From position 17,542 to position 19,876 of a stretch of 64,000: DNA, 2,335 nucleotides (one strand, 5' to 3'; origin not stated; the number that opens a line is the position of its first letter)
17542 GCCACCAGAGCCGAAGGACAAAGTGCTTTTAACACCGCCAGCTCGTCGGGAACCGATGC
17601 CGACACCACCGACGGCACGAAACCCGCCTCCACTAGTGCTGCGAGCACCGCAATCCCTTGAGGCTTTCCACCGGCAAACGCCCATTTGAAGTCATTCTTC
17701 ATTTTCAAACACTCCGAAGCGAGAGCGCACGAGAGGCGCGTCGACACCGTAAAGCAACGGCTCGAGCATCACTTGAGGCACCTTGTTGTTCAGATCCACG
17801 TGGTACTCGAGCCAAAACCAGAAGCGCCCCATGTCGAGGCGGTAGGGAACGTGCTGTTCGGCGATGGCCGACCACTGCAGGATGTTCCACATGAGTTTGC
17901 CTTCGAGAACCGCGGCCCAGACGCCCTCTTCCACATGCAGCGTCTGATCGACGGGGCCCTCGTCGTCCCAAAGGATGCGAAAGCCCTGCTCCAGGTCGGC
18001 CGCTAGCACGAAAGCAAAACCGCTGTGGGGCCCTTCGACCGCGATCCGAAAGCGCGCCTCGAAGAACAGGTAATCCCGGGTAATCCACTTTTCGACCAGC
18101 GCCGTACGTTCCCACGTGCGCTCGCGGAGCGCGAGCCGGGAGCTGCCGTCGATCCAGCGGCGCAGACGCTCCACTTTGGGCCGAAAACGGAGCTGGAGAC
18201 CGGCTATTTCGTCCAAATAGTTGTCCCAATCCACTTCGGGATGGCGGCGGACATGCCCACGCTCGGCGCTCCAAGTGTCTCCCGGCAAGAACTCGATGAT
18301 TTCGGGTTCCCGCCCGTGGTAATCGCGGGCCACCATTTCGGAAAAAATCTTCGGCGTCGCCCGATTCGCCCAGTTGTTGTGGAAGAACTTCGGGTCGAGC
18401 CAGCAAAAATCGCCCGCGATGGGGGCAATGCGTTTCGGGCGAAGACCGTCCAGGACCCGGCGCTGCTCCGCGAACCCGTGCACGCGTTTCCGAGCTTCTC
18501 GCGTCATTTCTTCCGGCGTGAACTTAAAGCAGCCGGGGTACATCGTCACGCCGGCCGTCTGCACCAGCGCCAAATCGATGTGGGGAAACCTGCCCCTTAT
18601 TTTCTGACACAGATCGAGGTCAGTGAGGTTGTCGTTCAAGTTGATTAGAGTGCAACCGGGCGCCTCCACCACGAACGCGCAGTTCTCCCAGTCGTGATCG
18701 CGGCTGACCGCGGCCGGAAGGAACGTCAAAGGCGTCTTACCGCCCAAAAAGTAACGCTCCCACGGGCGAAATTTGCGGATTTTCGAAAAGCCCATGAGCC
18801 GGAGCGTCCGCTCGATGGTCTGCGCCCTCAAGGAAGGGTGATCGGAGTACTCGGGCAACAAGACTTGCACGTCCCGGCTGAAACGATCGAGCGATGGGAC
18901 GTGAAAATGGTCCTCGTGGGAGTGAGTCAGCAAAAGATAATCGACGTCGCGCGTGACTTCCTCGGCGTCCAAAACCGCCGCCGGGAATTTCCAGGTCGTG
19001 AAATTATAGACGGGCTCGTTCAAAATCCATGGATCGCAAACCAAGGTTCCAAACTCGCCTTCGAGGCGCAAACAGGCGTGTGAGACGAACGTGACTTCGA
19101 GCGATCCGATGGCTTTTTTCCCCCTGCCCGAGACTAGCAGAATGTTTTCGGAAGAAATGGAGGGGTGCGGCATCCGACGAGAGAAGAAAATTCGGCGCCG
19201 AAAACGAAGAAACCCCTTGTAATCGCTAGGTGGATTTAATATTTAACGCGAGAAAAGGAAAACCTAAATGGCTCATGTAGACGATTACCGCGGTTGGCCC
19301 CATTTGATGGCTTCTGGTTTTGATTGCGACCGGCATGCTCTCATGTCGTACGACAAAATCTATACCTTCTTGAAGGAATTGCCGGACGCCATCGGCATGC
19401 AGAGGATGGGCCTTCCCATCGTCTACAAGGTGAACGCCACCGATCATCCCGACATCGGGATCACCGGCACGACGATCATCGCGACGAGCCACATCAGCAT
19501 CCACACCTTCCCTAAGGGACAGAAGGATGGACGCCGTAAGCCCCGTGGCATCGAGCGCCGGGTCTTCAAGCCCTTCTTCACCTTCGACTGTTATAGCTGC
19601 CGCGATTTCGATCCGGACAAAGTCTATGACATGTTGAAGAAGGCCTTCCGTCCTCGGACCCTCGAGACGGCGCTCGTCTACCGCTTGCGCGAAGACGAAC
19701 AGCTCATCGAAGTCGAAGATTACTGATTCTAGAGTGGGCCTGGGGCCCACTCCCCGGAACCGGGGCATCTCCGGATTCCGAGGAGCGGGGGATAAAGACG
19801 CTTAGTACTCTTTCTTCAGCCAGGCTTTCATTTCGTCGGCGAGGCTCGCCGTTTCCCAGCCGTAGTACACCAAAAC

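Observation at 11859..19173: Five-gene overlapping operon pairing an Fmt-like formyltransferase with a FemAB/GNAT-like transferase, plus MBL hydrolase, FAD oxidoreductase and a 908-aa polytopic membrane protein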

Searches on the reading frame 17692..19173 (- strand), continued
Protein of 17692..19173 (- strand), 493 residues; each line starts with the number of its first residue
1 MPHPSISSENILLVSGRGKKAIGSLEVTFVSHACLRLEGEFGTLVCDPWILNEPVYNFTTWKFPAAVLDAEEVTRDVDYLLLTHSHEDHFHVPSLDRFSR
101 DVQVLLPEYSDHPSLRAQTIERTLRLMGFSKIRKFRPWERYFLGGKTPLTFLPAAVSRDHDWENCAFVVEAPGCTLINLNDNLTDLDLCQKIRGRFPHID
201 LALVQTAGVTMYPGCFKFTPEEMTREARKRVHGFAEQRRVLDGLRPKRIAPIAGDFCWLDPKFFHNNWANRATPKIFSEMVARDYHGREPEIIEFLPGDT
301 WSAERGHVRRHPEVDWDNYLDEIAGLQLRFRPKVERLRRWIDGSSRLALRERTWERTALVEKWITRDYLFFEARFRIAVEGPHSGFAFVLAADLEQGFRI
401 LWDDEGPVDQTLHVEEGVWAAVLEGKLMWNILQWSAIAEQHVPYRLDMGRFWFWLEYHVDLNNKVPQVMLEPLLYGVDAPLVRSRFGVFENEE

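Call 98: search_protein_families(library=pfam, proteins=[L076:4698-6056:+, L076:5945-7006:+, L076:7082-7963:+, L076:9521-10258:+, L076:10239-11492:+, L076:11506-12414:+, L076:12463-13734:+, L076:13765-15228:+], max_evalue=0.001)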
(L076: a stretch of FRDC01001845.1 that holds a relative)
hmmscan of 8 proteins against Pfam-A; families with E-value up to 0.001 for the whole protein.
L076:4698-6056:+ (452 aa): 3 families
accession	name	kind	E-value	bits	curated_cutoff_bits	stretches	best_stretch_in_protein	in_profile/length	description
PF00005.33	ABC_tran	-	4.4e-22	79.6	25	1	72-203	1-135/137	ABC transporter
PF13304.12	AAA_21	-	6.1e-07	30.2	27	1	85-106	2-23/304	AAA domain, putative AbiEii toxin, Type IV TA system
PF14524.12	Wzt_C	-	4e-05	24.1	30.4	1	287-413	5-135/143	Wzt C-terminal domain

L076:5945-7006:+ (353 aa): 1 family
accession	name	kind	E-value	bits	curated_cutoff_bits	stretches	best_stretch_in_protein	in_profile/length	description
PF13480.13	Acetyltransf_6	-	1.6e-06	28.8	22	1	168-293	2-138/143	Acetyltransferase (GNAT) domain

L076:7082-7963:+ (293 aa): 3 families
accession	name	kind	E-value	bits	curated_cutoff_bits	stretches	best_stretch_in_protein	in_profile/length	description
PF05721.19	PhyH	-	5.4e-24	86.1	22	1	33-223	2-211/213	Phytanoyl-CoA dioxygenase (PhyH)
PF13640.12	2OG-FeII_Oxy_3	-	2.6e-05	25.5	27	1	135-227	8-94/98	2OG-Fe(II) oxygenase superfamily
PF13759.12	2OG-FeII_Oxy_5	-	0.00032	21.5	27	1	181-225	53-97/101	Putative 2OG-Fe(II) oxygenase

L076:9521-10258:+ (245 aa): 1 family
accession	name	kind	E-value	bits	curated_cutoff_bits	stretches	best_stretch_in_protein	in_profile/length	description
PF00551.24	Formyl_trans_N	-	2.6e-22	79.9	26.1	1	14-185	2-181/181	Formyl transferase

L076:10239-11492:+ (417 aa): 7 families
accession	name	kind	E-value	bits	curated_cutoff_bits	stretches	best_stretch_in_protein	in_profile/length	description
PF13489.12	Methyltransf_23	-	1.2e-19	71.1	27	1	111-256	13-160/164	Methyltransferase domain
PF08242.18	Methyltransf_12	-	7.8e-14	52.6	30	1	127-218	1-98/98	Methyltransferase domain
PF08241.18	Methyltransf_11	-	2.3e-12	47.8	21.2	1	127-219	1-94/95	Methyltransferase domain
PF13649.12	Methyltransf_25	-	4.8e-11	43.6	27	1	126-216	1-97/97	Methyltransferase domain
PF13847.12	Methyltransf_31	-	4.5e-08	33.3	27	1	124-234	5-123/145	Methyltransferase domain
PF05175.20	MTS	-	3.7e-07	30.4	23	1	100-221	9-139/170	Methyltransferase small domain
PF07021.18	MetW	-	0.00062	19.9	21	1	124-207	15-97/193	Methionine biosynthesis protein MetW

L076:11506-12414:+ (302 aa): 1 family
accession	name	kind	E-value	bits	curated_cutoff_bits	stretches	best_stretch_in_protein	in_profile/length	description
PF05721.19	PhyH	-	1.3e-11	45.6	22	1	34-247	1-204/213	Phytanoyl-CoA dioxygenase (PhyH)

L076:12463-13734:+ (423 aa): 4 families
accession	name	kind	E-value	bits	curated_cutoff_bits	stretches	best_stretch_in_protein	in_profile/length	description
PF01041.23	DegT_DnrJ_EryC1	-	2.9e-105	352.9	19.8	1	34-380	8-358/360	DegT/DnrJ/EryC1/StrS aminotransferase family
PF00155.27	Aminotran_1_2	-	3.6e-05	23.6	19.7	1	36-178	25-193/361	Aminotransferase class I and II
PF01212.27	Beta_elim_lyase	-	0.00017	21.4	27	1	53-228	34-228/288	Beta-eliminating lyase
PF01053.26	Cys_Met_Meta_PP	-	0.00036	19.6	27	1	50-225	51-228/381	Cys/Met metabolism PLP-dependent enzyme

L076:13765-15228:+ (487 aa): 1 family
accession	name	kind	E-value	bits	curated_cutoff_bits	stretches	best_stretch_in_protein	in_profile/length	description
PF03062.24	MBOAT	-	7.3e-32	111.4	27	1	142-350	81-304/337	MBOAT, membrane-bound O-acyltransferase family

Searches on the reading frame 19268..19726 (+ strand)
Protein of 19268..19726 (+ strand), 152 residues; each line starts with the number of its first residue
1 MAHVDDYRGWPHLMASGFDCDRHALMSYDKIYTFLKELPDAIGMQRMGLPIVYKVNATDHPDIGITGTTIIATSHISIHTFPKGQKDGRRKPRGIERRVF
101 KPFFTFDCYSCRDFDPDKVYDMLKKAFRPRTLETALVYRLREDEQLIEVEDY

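Call 44: search_protein_families(library=pfam, proteins=[window:19268-19726:+], max_evalue=0.001)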
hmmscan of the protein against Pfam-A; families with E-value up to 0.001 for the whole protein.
window:19268-19726:+ (152 aa): 1 family
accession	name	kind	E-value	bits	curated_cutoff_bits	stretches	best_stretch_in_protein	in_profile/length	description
PF02675.21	AdoMet_dc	-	1.1e-18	68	25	1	12-137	1-104/107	S-adenosylmethionine decarboxylase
